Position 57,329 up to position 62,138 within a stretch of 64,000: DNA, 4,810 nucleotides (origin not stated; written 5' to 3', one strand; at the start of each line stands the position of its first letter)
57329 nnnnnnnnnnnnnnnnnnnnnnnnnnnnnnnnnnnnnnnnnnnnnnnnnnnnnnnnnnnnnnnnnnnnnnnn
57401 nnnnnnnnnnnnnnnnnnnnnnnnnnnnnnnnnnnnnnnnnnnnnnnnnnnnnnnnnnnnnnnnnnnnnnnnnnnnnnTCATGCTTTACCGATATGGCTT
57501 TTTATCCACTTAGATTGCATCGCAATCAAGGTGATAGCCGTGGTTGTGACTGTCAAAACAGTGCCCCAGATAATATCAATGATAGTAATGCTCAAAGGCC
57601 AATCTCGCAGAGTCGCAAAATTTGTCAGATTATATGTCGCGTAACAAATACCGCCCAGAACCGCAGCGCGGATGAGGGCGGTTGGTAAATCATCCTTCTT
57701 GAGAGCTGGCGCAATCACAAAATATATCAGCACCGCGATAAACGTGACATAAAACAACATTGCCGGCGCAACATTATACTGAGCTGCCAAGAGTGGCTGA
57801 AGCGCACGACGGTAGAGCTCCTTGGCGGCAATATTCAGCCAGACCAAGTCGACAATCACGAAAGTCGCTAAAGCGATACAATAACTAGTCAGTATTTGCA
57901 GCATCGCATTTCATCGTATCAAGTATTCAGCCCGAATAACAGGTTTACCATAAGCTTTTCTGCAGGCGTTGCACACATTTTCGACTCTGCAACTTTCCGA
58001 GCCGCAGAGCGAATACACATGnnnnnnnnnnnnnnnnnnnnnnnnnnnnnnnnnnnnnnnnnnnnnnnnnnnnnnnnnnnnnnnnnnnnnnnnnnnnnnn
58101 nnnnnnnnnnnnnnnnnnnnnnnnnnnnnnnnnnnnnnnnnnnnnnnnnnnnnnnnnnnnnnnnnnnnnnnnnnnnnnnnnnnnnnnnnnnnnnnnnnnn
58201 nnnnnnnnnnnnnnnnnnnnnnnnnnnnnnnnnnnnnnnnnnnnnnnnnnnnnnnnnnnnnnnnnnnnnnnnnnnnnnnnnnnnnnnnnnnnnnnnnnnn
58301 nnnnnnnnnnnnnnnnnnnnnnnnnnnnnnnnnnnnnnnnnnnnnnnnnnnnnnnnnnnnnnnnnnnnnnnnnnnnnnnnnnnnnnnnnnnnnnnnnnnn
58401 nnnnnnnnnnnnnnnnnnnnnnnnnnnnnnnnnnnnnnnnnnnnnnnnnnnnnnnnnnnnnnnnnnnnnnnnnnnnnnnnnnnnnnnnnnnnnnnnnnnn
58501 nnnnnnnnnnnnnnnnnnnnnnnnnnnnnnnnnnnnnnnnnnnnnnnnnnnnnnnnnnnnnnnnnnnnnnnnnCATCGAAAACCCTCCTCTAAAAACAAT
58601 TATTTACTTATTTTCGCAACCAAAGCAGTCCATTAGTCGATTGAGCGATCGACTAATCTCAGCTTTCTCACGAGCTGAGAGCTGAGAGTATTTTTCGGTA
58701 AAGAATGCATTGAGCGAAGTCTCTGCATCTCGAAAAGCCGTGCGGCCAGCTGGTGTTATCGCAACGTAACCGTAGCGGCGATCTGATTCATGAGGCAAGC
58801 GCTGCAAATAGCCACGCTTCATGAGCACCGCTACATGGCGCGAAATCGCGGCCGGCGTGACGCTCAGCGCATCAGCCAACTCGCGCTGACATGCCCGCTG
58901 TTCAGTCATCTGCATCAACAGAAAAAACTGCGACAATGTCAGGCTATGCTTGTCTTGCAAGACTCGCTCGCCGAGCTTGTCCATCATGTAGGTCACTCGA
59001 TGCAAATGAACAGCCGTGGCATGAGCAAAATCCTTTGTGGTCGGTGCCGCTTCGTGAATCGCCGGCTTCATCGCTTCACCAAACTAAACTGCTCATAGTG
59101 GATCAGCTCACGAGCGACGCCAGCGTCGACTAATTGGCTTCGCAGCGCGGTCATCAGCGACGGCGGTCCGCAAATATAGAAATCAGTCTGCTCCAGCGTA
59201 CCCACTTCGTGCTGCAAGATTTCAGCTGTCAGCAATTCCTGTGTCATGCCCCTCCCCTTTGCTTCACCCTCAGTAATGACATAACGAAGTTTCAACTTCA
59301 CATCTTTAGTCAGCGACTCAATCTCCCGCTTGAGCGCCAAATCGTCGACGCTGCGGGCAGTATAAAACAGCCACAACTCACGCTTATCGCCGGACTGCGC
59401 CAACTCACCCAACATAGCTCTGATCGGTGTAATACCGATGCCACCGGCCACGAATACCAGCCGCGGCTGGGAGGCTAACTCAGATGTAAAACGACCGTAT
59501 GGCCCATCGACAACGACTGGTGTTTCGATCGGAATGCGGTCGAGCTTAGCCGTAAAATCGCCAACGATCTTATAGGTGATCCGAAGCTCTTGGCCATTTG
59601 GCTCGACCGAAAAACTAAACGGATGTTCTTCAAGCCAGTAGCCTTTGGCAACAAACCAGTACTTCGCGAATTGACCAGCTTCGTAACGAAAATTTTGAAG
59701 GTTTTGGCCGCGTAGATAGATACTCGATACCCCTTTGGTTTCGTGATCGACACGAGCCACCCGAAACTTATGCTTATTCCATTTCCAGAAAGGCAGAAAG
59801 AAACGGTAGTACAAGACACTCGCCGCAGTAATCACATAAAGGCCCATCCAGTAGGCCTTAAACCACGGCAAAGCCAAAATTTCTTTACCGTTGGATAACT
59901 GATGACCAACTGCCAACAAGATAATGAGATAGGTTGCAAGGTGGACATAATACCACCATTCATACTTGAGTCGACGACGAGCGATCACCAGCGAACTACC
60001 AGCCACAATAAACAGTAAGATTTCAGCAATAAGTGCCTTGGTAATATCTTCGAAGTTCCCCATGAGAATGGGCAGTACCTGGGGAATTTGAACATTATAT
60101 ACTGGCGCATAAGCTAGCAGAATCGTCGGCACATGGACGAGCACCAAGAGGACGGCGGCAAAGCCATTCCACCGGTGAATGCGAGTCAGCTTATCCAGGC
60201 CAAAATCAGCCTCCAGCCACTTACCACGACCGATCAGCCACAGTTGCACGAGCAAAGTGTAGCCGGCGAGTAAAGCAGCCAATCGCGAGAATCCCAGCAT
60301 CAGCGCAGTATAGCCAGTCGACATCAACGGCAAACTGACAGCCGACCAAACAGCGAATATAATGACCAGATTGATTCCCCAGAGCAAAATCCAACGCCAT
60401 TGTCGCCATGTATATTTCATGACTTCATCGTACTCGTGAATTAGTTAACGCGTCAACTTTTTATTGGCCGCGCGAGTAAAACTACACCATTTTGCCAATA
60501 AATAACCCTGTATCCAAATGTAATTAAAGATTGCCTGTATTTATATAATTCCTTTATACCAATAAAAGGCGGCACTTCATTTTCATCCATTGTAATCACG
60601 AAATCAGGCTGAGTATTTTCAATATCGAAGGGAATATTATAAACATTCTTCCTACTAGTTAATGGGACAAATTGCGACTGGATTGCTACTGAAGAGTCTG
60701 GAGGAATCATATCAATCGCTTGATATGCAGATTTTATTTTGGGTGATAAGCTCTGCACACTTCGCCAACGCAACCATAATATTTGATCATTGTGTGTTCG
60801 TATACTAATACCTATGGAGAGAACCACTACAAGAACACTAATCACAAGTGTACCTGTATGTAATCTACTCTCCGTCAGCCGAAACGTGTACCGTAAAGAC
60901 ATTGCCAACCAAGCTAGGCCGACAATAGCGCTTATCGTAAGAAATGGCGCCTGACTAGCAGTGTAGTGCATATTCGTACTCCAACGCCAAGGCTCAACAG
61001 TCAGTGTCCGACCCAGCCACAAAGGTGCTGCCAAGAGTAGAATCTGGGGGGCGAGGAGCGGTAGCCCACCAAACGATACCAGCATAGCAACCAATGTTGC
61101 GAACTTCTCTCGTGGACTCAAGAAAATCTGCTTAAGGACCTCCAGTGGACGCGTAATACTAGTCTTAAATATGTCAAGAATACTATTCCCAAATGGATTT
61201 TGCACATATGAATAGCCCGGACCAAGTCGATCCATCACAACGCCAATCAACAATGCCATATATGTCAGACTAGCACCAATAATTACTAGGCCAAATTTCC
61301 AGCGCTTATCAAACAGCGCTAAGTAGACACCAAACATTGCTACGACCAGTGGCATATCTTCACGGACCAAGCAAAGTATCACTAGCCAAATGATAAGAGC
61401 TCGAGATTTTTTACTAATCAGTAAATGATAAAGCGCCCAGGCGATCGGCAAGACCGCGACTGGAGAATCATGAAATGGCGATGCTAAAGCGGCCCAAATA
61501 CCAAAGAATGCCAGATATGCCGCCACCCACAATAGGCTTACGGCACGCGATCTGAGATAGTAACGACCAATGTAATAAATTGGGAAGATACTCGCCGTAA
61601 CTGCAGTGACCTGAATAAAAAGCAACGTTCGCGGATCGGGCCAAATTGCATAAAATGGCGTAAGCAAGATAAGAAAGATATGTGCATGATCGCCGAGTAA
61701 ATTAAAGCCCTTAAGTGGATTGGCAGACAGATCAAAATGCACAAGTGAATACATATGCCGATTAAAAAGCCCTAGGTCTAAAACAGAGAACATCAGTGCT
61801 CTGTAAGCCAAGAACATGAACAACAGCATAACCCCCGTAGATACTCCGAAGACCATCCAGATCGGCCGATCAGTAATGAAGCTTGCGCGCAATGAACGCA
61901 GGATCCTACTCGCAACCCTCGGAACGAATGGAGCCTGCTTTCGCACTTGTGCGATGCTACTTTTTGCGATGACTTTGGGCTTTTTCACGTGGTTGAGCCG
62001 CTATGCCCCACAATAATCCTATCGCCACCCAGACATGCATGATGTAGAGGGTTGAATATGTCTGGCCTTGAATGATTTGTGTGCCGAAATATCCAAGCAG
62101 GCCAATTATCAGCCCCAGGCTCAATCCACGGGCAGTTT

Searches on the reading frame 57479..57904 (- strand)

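Call 50: search_protein_families(library=pfam, proteins=[window:57479-57904:-], max_evalue=0.001)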
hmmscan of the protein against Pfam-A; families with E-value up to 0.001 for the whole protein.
window:57479-57904:- (141 aa): 1 family
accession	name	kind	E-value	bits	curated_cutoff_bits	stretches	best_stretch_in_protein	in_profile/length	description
PF09945.14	DUF2177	-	1.9e-40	138.3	26.9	1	5-126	2-123/124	Predicted membrane protein (DUF2177)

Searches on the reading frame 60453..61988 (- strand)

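Call 50: search_protein_families(library=pfam, proteins=[window:60453-61988:-], max_evalue=0.001)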
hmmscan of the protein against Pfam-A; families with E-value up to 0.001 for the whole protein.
window:60453-61988:- (511 aa): 1 family
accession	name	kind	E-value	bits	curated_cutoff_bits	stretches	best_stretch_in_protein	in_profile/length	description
PF09852.15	DUF2079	-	1.6e-56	192.8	28.2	1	65-504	5-459/459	Predicted membrane protein (DUF2079)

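Call 82: search_protein_families(library=ncbifam, proteins=[window:60453-61988:-], max_evalue=0.00001)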
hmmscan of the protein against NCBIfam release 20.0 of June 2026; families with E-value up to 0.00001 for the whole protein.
window:60453-61988:- (511 aa): 0 families
